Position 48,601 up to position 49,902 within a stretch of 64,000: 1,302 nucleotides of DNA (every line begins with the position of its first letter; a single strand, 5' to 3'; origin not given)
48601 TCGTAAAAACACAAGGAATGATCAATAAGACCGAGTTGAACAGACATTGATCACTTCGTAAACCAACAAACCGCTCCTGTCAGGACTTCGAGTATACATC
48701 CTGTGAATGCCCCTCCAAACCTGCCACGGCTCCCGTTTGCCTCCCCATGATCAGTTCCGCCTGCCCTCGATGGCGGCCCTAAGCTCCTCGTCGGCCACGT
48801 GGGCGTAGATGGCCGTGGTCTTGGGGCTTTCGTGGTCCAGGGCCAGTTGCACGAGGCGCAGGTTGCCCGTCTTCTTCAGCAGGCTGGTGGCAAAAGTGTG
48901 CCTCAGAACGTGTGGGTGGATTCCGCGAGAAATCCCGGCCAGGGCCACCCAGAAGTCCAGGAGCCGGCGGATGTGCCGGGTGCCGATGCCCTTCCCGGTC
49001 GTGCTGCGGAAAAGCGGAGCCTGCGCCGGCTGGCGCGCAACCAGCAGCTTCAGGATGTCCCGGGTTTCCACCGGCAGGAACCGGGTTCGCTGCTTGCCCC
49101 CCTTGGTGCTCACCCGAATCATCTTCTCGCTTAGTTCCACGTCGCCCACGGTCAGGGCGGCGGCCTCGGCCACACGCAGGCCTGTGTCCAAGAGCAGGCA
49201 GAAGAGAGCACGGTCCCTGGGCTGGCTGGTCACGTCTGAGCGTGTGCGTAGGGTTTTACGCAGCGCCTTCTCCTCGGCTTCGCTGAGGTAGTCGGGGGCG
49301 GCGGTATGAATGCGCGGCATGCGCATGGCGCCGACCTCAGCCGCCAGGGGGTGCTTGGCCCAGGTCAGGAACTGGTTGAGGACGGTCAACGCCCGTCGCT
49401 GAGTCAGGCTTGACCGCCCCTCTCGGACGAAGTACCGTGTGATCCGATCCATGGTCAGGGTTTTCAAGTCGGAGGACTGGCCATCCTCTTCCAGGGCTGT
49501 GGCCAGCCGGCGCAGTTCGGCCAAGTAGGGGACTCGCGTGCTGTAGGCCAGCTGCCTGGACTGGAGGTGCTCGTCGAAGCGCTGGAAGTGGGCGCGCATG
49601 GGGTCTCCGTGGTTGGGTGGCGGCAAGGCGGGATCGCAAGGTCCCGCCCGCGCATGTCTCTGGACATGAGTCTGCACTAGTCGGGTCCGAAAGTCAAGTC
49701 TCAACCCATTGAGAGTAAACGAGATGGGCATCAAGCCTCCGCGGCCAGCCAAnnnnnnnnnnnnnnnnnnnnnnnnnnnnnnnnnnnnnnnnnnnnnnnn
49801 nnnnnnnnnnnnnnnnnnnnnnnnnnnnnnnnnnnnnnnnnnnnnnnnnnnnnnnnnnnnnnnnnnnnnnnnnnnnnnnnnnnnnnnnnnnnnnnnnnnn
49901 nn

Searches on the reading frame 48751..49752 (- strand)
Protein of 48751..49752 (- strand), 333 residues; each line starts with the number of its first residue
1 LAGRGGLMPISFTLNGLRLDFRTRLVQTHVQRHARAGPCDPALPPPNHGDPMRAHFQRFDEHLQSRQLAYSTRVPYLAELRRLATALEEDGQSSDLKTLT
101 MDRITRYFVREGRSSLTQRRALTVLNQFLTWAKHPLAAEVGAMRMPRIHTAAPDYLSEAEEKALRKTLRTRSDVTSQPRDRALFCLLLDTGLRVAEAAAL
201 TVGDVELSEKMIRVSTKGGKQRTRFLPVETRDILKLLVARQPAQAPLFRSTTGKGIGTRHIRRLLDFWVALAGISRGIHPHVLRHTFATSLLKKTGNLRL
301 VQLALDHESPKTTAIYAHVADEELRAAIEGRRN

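Call 12: search_protein_families(library=pfam, proteins=[window:48751-49752:-], max_evalue=0.001)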
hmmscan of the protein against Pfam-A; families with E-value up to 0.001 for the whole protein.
window:48751-49752:- (333 aa): 2 families
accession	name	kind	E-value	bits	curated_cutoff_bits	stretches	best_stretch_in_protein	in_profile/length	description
PF00589.27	Phage_integrase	-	3.4e-33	115.3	27.1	1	156-322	3-171/172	Phage integrase family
PF02899.23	Phage_int_SAM_1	-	0.00016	22.3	22.3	1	57-134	2-81/83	Phage integrase, N-terminal SAM-like domain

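Call 13: search_protein_families(library=ncbifam, proteins=[window:48751-49752:-], max_evalue=0.001)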
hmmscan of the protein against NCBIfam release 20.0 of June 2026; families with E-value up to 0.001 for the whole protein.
window:48751-49752:- (333 aa): 12 families
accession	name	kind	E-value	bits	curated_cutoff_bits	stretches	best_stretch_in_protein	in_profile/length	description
NF040815.2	recomb_XerA_Arch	equivalog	2e-49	168.6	220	1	58-326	2-261/263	site-specific tyrosine recombinase/integron integrase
TIGR02224.1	recomb_XerC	equivalog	1.7e-48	165.5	335.15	1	58-326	2-284/295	tyrosine recombinase XerC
TIGR02225.1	recomb_XerD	equivalog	6.3e-43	147.2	329.6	1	58-328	2-283/290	site-specific tyrosine recombinase XerD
NF001399.0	PRK00283.1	subfamily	2.2e-38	132.2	279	1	53-328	6-292/300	tyrosine recombinase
TIGR02249.1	integrase_gron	subfamily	6.3e-24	84.9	265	2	261-322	242-303/315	integron integrase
NF003462.0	PRK05084.1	equivalog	3.4e-23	81.9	267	1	172-329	189-354/360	tyrosine recombinase XerS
NF002331.0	PRK01287.1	subfamily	1.3e-22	80.3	371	1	49-326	23-319/365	site-specific tyrosine recombinase XerC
NF011946.0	PRK15417.1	equivalog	3.5e-12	46.1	435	1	263-321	259-317/337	integron integrase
NF007370.0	PRK09870.1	subfamily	1.3e-08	34.7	221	1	156-317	13-177/200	tyrosine-type DNA invertase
NF040693.1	recomb_GmtY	equivalog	1.2e-06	28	340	0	275-327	388-440/441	gamma-mobile-trio recombinase GmtY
NF002685.0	PRK02436.1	equivalog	1.4e-06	28.3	178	1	58-249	4-178/245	site-specific tyrosine recombinase XerD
NF007371.0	PRK09871.1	subfamily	8.1e-06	25.5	222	1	155-317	6-172/198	tyrosine-type DNA invertase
